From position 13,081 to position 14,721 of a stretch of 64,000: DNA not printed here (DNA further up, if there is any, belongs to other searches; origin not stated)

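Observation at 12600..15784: RiPP-like cluster: GNAT + radical SAM/SPASM maturase + uncalled six-Cys 59-aa peptide + amidohydrolase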

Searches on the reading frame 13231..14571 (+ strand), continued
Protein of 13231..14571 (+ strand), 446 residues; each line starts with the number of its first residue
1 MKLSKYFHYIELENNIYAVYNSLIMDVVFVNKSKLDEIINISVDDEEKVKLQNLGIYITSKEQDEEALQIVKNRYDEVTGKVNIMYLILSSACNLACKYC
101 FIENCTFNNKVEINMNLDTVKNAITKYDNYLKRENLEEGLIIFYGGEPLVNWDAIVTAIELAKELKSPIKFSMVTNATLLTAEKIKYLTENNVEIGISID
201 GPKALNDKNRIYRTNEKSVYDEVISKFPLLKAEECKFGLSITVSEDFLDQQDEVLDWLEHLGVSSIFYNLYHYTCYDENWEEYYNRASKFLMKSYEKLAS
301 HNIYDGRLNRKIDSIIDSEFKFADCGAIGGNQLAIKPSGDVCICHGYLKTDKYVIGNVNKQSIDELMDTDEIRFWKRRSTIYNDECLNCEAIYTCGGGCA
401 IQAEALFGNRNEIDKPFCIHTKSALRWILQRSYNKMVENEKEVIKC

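Call 57: search_solved_structures(query=window:13231-14571:+, max_evalue=1e-20, show_alignments=2)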
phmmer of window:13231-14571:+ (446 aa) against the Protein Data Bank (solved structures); distinct sequences matched with E-value up to 1e-20: 2.
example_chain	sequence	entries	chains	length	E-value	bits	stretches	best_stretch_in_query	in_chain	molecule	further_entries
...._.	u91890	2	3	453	2e-31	112.5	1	82-422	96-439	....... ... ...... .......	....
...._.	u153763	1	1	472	1.7e-25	93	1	10-434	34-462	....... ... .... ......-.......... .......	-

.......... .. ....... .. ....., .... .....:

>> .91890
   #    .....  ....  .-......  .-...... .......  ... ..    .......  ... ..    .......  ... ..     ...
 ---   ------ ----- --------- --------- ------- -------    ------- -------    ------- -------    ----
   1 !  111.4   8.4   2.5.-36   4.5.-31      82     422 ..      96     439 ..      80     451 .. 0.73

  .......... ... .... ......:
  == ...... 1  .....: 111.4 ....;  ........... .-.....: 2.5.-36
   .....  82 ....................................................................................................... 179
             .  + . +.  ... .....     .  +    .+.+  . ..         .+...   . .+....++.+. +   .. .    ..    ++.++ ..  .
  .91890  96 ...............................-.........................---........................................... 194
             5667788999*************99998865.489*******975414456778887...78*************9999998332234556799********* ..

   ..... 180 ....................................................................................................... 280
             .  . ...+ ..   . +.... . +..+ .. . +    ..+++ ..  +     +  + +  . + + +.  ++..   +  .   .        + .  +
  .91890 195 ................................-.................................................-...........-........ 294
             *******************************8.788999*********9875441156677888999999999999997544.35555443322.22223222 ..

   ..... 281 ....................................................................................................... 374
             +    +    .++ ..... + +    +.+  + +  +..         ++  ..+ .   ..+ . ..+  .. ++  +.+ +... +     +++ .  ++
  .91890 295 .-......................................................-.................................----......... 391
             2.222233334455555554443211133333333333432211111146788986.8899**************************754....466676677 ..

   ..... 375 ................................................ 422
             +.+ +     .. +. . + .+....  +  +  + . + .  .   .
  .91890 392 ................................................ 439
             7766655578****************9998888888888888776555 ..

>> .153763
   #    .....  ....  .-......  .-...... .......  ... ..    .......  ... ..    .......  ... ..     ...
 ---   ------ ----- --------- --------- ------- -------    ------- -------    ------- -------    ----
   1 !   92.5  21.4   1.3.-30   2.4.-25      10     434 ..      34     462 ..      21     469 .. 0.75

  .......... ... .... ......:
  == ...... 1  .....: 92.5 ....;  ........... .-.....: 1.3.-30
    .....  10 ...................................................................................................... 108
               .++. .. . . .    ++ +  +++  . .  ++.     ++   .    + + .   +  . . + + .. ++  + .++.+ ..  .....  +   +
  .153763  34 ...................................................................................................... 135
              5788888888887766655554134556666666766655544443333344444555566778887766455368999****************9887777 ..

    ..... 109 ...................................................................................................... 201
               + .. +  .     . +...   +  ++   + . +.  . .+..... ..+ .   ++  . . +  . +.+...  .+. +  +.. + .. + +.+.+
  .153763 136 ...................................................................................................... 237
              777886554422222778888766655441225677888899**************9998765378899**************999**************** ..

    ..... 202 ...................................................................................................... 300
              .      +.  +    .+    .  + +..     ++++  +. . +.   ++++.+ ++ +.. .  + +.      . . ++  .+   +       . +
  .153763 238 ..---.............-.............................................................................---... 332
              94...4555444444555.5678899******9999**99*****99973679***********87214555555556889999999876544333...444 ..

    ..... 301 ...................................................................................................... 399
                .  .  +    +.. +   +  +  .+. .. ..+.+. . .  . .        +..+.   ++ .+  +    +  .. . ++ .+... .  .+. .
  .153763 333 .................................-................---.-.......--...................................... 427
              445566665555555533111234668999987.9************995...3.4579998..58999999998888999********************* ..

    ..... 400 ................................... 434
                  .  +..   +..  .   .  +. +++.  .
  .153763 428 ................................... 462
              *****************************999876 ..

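Call 60: search_protein_families(library=pfam, proteins=[L030:4412-5254:+, L030:5244-5999:+, L033:5159-6004:+, L039:5153-6004:+, L021:2043-2801:+, L023:7914-8681:-, L027:7341-8600:+, L020:4758-5795:+, L034:5284-5994:+, L045:7394-7867:+], max_evalue=0.001)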
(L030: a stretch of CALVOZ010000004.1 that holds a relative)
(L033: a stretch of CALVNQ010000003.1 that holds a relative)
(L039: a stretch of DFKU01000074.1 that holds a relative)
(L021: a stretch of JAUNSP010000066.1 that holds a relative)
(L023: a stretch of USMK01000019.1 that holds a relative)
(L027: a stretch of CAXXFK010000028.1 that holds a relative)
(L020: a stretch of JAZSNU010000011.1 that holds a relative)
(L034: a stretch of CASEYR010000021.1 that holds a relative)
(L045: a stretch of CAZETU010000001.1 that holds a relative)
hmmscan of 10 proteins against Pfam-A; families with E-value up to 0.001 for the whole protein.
L030:4412-5254:+ (280 aa): 5 families
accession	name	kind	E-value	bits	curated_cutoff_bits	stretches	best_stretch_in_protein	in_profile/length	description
PF13847.12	Methyltransf_31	-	1.2e-10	41.6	27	1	98-210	5-114/145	Methyltransferase domain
PF13649.12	Methyltransf_25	-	3.4e-08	34.5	27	1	100-186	1-97/97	Methyltransferase domain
PF08241.18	Methyltransf_11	-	8.6e-08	33.2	21.2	1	101-189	1-94/95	Methyltransferase domain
PF21302.3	Zn_ribbon_RlmA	-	1.8e-07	31.5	27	1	19-52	2-35/44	RlmA, N-terminal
PF01209.24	Ubie_methyltran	-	0.00037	20.3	20.1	1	81-190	32-144/233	ubiE/COQ5 methyltransferase family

L030:5244-5999:+ (251 aa): 8 families
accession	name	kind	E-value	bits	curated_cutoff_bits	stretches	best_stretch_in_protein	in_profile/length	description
PF13847.12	Methyltransf_31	-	7.4e-09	35.9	27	1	44-154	6-127/145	Methyltransferase domain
PF13649.12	Methyltransf_25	-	7.2e-08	33.5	27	1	46-133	2-92/97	Methyltransferase domain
PF03848.20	TehB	-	8e-05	22.6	20.4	1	37-134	26-124/193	Tellurite resistance protein TehB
PF13489.12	Methyltransf_23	-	0.0001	22.5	27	1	42-226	23-162/164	Methyltransferase domain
PF05401.17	NodS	-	0.00012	22.5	24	1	45-134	47-136/201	Nodulation protein S (NodS)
PF08241.18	Methyltransf_11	-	0.00015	22.8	21.2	1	46-135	1-88/95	Methyltransferase domain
PF05219.18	DREV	-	0.00076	19.1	26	1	39-150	92-194/265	DREV methyltransferase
PF08242.18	Methyltransf_12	-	0.00091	20.3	30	0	46-134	1-92/98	Methyltransferase domain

L033:5159-6004:+ (281 aa): 8 families
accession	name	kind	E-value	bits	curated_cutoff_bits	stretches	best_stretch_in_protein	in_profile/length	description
PF13847.12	Methyltransf_31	-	1.3e-14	54.5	27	1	104-211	5-127/145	Methyltransferase domain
PF08241.18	Methyltransf_11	-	6e-14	52.9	21.2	1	107-190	1-94/95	Methyltransferase domain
PF21302.3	Zn_ribbon_RlmA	-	2.4e-13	50.3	27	1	25-65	2-41/44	RlmA, N-terminal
PF13649.12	Methyltransf_25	-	4.2e-13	50.2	27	1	106-187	1-97/97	Methyltransferase domain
PF13489.12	Methyltransf_23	-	3.3e-06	27.4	27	1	88-150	6-72/164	Methyltransferase domain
PF08242.18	Methyltransf_12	-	1.1e-05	26.5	30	1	107-147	1-44/98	Methyltransferase domain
PF01209.24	Ubie_methyltran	-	0.00013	21.8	20.1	1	100-212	45-171/233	ubiE/COQ5 methyltransferase family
PF06325.19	PrmA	-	0.00021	21.3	22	1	97-147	156-207/296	Ribosomal protein L11 methyltransferase (PrmA)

L039:5153-6004:+ (283 aa): 11 families
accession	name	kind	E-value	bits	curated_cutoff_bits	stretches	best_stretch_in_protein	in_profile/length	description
PF13649.12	Methyltransf_25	-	1.5e-15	58.1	27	1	104-188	1-97/97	Methyltransferase domain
PF08241.18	Methyltransf_11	-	5.2e-15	56.3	21.2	1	105-191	1-94/95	Methyltransferase domain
PF13847.12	Methyltransf_31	-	9e-15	55.1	27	1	104-196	7-113/145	Methyltransferase domain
PF21302.3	Zn_ribbon_RlmA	-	1.9e-08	34.6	27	1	22-57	1-36/44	RlmA, N-terminal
PF08242.18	Methyltransf_12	-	2.1e-08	35.3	30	1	105-171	1-72/98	Methyltransferase domain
PF02390.23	Methyltransf_4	-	3.2e-06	27.2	24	1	101-146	2-47/173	Putative methyltransferase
PF05148.21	Methyltransf_8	-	2.7e-05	24.6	27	1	90-207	62-170/219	Hypothetical methyltransferase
PF01209.24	Ubie_methyltran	-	3.4e-05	23.7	20.1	1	89-193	36-152/233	ubiE/COQ5 methyltransferase family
PF05175.20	MTS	-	7.3e-05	22.9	23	1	94-169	25-103/170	Methyltransferase small domain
PF13489.12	Methyltransf_23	-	0.00012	22.3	27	1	87-169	8-86/164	Methyltransferase domain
PF01795.25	Methyltransf_5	-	0.00096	19.2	27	0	88-147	8-67/309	MraW methylase family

L021:2043-2801:+ (252 aa): 0 families

L023:7914-8681:- (255 aa): 0 families

L027:7341-8600:+ (419 aa): 2 families
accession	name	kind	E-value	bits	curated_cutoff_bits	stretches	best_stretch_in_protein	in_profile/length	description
PF04055.27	Radical_SAM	-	3.9e-14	53.6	29.5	1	192-347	1-159/166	Radical SAM superfamily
PF02310.24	B12-binding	-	5.6e-11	42.8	32.1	1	48-130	37-120/121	B12 binding domain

L020:4758-5795:+ (345 aa): 3 families
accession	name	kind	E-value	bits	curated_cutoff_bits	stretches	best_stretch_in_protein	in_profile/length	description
PF00696.33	AA_kinase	-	1.8e-51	175.6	24.9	1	8-235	2-234/234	Amino acid kinase family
PF22468.2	ACT_9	-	3.7e-08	33.4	27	1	274-331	1-60/61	ACT domain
PF13840.12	ACT_7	-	9.1e-07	29.1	27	1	268-330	3-65/65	ACT domain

L034:5284-5994:+ (236 aa): 0 families

L045:7394-7867:+ (157 aa): 8 families
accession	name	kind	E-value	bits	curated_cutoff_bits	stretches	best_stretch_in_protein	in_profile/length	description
PF00583.31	Acetyltransf_1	-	1e-18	68.1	20.7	1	56-146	28-116/116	Acetyltransferase (GNAT) family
PF13673.13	Acetyltransf_10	-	8.3e-14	52.1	23.6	1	51-148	20-109/128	Acetyltransferase (GNAT) domain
PF13508.13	Acetyltransf_7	-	3.3e-13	50.2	27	1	62-147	3-83/84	Acetyltransferase (GNAT) domain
PF13420.13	Acetyltransf_4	-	4.1e-11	43.6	24.3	1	11-150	1-138/155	Acetyltransferase (GNAT) domain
PF08445.16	FR47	-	1.3e-09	38.3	22.1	1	87-149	19-80/86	FR47-like protein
PF13302.13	Acetyltransf_3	-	3.4e-06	28.3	25.4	1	11-147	4-138/138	Acetyltransferase (GNAT) domain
PF13527.13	Acetyltransf_9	-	7.3e-06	26.4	25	1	11-124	2-107/127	Acetyltransferase (GNAT) domain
PF12746.13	GNAT_acetyltran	-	0.00028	21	26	1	88-150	179-238/243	GNAT acetyltransferase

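Call 66: predict_structure(alignment_id=A5)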
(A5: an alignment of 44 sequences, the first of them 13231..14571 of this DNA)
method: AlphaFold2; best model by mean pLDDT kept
length: 446 residues; sequences in the alignment: 44
mean_pLDDT: 91.9   pTM: 0.88
mean pLDDT of the five models: 91.9, 91.2, 90.9, 90.6, 90.1
residues with pLDDT >= 90: 341; 70-90: 95; 50-70: 4; < 50: 6
segments of 3 or more residues with pLDDT < 50: 441-446
pLDDT, mean of each block of 10 residues (from residue 1): 96 96 94 97 96 96 95 88 96 88 76 94 98 94 95 98 98 97 98 96 94 94 96 95 93 95 89 86 95 93 87 86 79 96 90 95 96 91 91 88 91 90 95 83 34
secondary structure, 60 per line:
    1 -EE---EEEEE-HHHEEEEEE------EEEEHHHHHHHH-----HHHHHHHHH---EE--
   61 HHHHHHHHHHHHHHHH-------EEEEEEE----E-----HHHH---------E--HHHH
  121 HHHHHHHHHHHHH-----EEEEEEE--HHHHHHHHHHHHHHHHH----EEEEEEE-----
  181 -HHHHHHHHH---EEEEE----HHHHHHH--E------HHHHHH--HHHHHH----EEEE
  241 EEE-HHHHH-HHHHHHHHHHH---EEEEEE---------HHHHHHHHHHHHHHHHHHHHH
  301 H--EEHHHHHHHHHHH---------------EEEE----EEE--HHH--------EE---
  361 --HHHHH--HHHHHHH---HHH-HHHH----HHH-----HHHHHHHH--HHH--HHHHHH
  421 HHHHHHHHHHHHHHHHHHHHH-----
elements in order: E7-11 E16-21 E28-31 H32-39 H45-53 H61-76 E84-90 H101-104 H117-133 E139-145 H148-164 E169-175 H182-190 E194-198 H203-209 H219-224 H227-232 E237-243 H245-249 H251-261 E265-270 H280-301 H306-316 E332-335 E340-342 H363-367 H370-376 H384-387 H400-407 H415-441
